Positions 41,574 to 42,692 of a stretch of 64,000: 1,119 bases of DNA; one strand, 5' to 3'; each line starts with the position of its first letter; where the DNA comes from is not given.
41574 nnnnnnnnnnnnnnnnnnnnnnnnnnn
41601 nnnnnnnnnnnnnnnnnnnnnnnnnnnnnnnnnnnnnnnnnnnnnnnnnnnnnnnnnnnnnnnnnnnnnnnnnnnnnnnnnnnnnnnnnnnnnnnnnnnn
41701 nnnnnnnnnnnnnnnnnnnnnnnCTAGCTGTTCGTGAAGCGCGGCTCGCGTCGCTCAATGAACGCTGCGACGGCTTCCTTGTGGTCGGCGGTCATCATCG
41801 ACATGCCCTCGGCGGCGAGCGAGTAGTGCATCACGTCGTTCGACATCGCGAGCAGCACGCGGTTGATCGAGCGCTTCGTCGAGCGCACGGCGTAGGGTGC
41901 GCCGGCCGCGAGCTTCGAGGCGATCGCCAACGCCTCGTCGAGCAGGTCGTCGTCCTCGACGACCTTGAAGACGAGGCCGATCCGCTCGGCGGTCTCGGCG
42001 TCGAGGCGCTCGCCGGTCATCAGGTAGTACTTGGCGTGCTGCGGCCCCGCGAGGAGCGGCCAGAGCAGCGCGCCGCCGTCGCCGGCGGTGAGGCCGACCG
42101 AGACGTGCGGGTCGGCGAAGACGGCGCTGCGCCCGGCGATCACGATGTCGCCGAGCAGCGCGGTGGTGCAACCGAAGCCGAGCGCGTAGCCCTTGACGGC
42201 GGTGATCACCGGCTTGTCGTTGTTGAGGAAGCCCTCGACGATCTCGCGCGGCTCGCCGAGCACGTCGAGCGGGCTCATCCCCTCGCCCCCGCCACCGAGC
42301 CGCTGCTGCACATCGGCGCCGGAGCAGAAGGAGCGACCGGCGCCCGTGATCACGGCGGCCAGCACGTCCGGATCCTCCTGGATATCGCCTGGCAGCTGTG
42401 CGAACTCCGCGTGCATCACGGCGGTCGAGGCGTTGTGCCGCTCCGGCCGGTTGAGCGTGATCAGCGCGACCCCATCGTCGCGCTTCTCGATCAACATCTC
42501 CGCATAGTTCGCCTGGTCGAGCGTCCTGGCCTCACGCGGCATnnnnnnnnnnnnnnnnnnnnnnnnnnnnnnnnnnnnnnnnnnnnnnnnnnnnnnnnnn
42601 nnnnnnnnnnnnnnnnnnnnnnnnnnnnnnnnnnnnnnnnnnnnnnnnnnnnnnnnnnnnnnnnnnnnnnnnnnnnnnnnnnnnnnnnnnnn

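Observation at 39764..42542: Recent segmental duplication of an enoyl-CoA hydratase gene that truncated one copy and left a gene remnant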

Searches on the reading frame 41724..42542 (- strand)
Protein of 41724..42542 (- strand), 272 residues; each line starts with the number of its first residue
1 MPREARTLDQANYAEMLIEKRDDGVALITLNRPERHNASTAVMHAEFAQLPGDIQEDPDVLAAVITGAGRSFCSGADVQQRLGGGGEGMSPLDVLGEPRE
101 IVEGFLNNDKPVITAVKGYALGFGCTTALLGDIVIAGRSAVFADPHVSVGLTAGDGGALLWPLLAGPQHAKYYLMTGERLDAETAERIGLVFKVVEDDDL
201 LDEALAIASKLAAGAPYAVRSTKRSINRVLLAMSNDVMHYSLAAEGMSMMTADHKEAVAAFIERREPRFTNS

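Call 7: search_protein_families(library=pfam, proteins=[window:41724-42542:-], max_evalue=0.01)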
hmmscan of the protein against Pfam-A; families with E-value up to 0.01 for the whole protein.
window:41724-42542:- (272 aa): 2 families
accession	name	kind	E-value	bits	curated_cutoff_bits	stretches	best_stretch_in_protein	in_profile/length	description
PF00378.25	ECH_1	-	2.2e-49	168.5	27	1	22-271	3-250/251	Enoyl-CoA hydratase/isomerase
PF16113.10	ECH_2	-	1.1e-22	81.4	27.2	1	26-207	2-186/335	Enoyl-CoA hydratase/isomerase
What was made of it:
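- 41724..42542 (-): Copy 2: the full-length, functional ECH-A (272 aa), with a ribosome-binding site at 42547-42554. It matches PF00378 positions 3-250 of 251 (call 7).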

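Call 9: find_encoding_contigs(protein=window:41724-42542:-, flank=10000, max_places=10)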
Protein window:41724-42542:- (272 aa): no gene with exactly this product is on record in the collection.

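Call 11: find_related_loci(query=window:41724-42542:-, collection=genome_contigs, flank=10000)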
Query window:41724-42542:- (272 aa) in genome_contigs; peptide patterns used: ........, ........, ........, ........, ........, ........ (x = any residue, [..] = any of these).
57 stretches matched a pattern; 12 encode a relative of the query (tblastn E <= 1e-3); 11 distinct loci.
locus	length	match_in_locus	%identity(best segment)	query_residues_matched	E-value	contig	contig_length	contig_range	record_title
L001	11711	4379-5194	99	1-272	0e+0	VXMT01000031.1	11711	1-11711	MAG: Chloroflexi bacterium isolate SB0661_bin_43 NODE_3683_length_11711_cov_14.639242, whole genome shotgun sequence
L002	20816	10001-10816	99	1-272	0e+0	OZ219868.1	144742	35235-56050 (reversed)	MAG: Dehalococcoidia bacterium isolate adc01b0e-c114-4b94-a05b-fd73c1a39460 genome assembly, chromosome: 2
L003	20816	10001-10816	99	1-272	2e-180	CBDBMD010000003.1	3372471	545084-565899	MAG: Dehalococcoidia bacterium isolate 82647b19-91a1-4440-b29b-303ca9d817fb genome assembly, contig: contig_3, whole gen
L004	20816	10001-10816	97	1-272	1e-178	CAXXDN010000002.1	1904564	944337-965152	MAG: Dehalococcoidia bacterium isolate dc2ee83f-b268-46d2-8eab-f8d2e8673164 genome assembly, contig: contig_2, whole gen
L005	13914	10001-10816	98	1-272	2e-178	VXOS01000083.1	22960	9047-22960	MAG: Chloroflexi bacterium isolate SB0662_bin_38 NODE_2127_length_22960_cov_42.832133, whole genome shotgun sequence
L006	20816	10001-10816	96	1-272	3e-169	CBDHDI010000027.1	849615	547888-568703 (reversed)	MAG: Dehalococcoidia bacterium isolate d0c5affc-a78a-4576-9923-169fe3940cd0 genome assembly, contig: contig_27, whole ge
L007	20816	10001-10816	95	1-272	1e-167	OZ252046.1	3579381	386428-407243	MAG: Dehalococcoidia bacterium isolate ad336184-ad58-47b0-9b5a-c7672a60f3bb genome assembly, chromosome: 1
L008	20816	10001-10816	94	1-272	1e-165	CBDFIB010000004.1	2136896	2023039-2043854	MAG: Dehalococcoidia bacterium isolate 7cd25a05-99ee-4af3-888e-ade58bc44bba genome assembly, contig: contig_4, whole gen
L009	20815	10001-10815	97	1-272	5e-149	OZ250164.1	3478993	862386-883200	MAG: Dehalococcoidia bacterium isolate 0168574f-4b79-4a4d-bdbd-32c97b7f51b1 genome assembly, chromosome: 1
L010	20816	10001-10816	97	1-272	1e-178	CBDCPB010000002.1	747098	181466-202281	MAG: Dehalococcoidia bacterium isolate 8ea35d84-8be8-4b26-9b51-5b82e401d502 genome assembly, contig: contig_2, whole gen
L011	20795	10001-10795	34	3-271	2e-40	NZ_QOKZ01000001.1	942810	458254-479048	Paracoccus alkanivorans strain 4-2 Scaffold1, whole genome shotgun sequence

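Call 35: search_protein_families(library=ncbifam, proteins=[window:41724-42542:-], max_evalue=0.00001)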
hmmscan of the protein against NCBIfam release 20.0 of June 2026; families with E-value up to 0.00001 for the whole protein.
window:41724-42542:- (272 aa): 69 families (the best 25 are shown)
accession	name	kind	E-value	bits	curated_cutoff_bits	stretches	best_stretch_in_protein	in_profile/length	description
NF005595.0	PRK07327.1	subfamily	1.3e-68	231.1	292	1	9-271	6-267/271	enoyl-CoA hydratase/isomerase family protein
NF006699.0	PRK09245.1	subfamily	4.7e-59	199.8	354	1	15-271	3-265/266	crotonase/enoyl-CoA hydratase family protein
NF051848.1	EnCoAHydtEchA19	equivalog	2.5e-56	191.1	400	1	17-271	3-257/258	enoyl-CoA hydratase EchA19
NF004475.0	PRK05809.1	subfamily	5.5e-52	176.8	394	1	16-271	6-259/260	short-chain-enoyl-CoA hydratase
NF006007.0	PRK08138.1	subfamily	1.2e-48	165.7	355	1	14-270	7-259/261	enoyl-CoA hydratase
NF004857.0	PRK06210.1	equivalog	4.3e-48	164.1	341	1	11-271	5-274/275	enoyl-CoA hydratase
NF004517.0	PRK05862.1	equivalog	1e-46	159.5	396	1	13-271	3-256/257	enoyl-CoA hydratase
NF004840.0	PRK06190.1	equivalog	2e-46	158.7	253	1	15-249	4-236/260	enoyl-CoA hydratase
NF042430.2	EnCoAhydt_DpgD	equivalog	2.4e-46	158.3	400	1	20-271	2-257/258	enoyl-CoA-hydratase DpgD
TIGR02280.1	PaaB1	equivalog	1.9e-45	155.4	345.15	1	21-270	5-254/256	2-(1,2-epoxy-1,2-dihydrophenyl)acetyl-CoA isomerase PaaG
NF005126.0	PRK06563.1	subfamily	4.9e-45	153.9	261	1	14-270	6-261/263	crotonase/enoyl-CoA hydratase family protein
NF006107.0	PRK08258.1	equivalog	6.3e-45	153.6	330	1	15-270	17-275/277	enoyl-CoA hydratase family protein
NF006100.0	PRK08252.1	subfamily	2.4e-44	151.8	282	1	17-270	5-252/254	crotonase/enoyl-CoA hydratase family protein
NF005073.0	PRK06495.1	subfamily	5.5e-44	150.4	296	1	20-271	9-256/257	enoyl-CoA hydratase/isomerase family protein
NF004781.0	PRK06127.1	subfamily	5.5e-43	147.5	291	1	11-270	7-267/269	enoyl-CoA hydratase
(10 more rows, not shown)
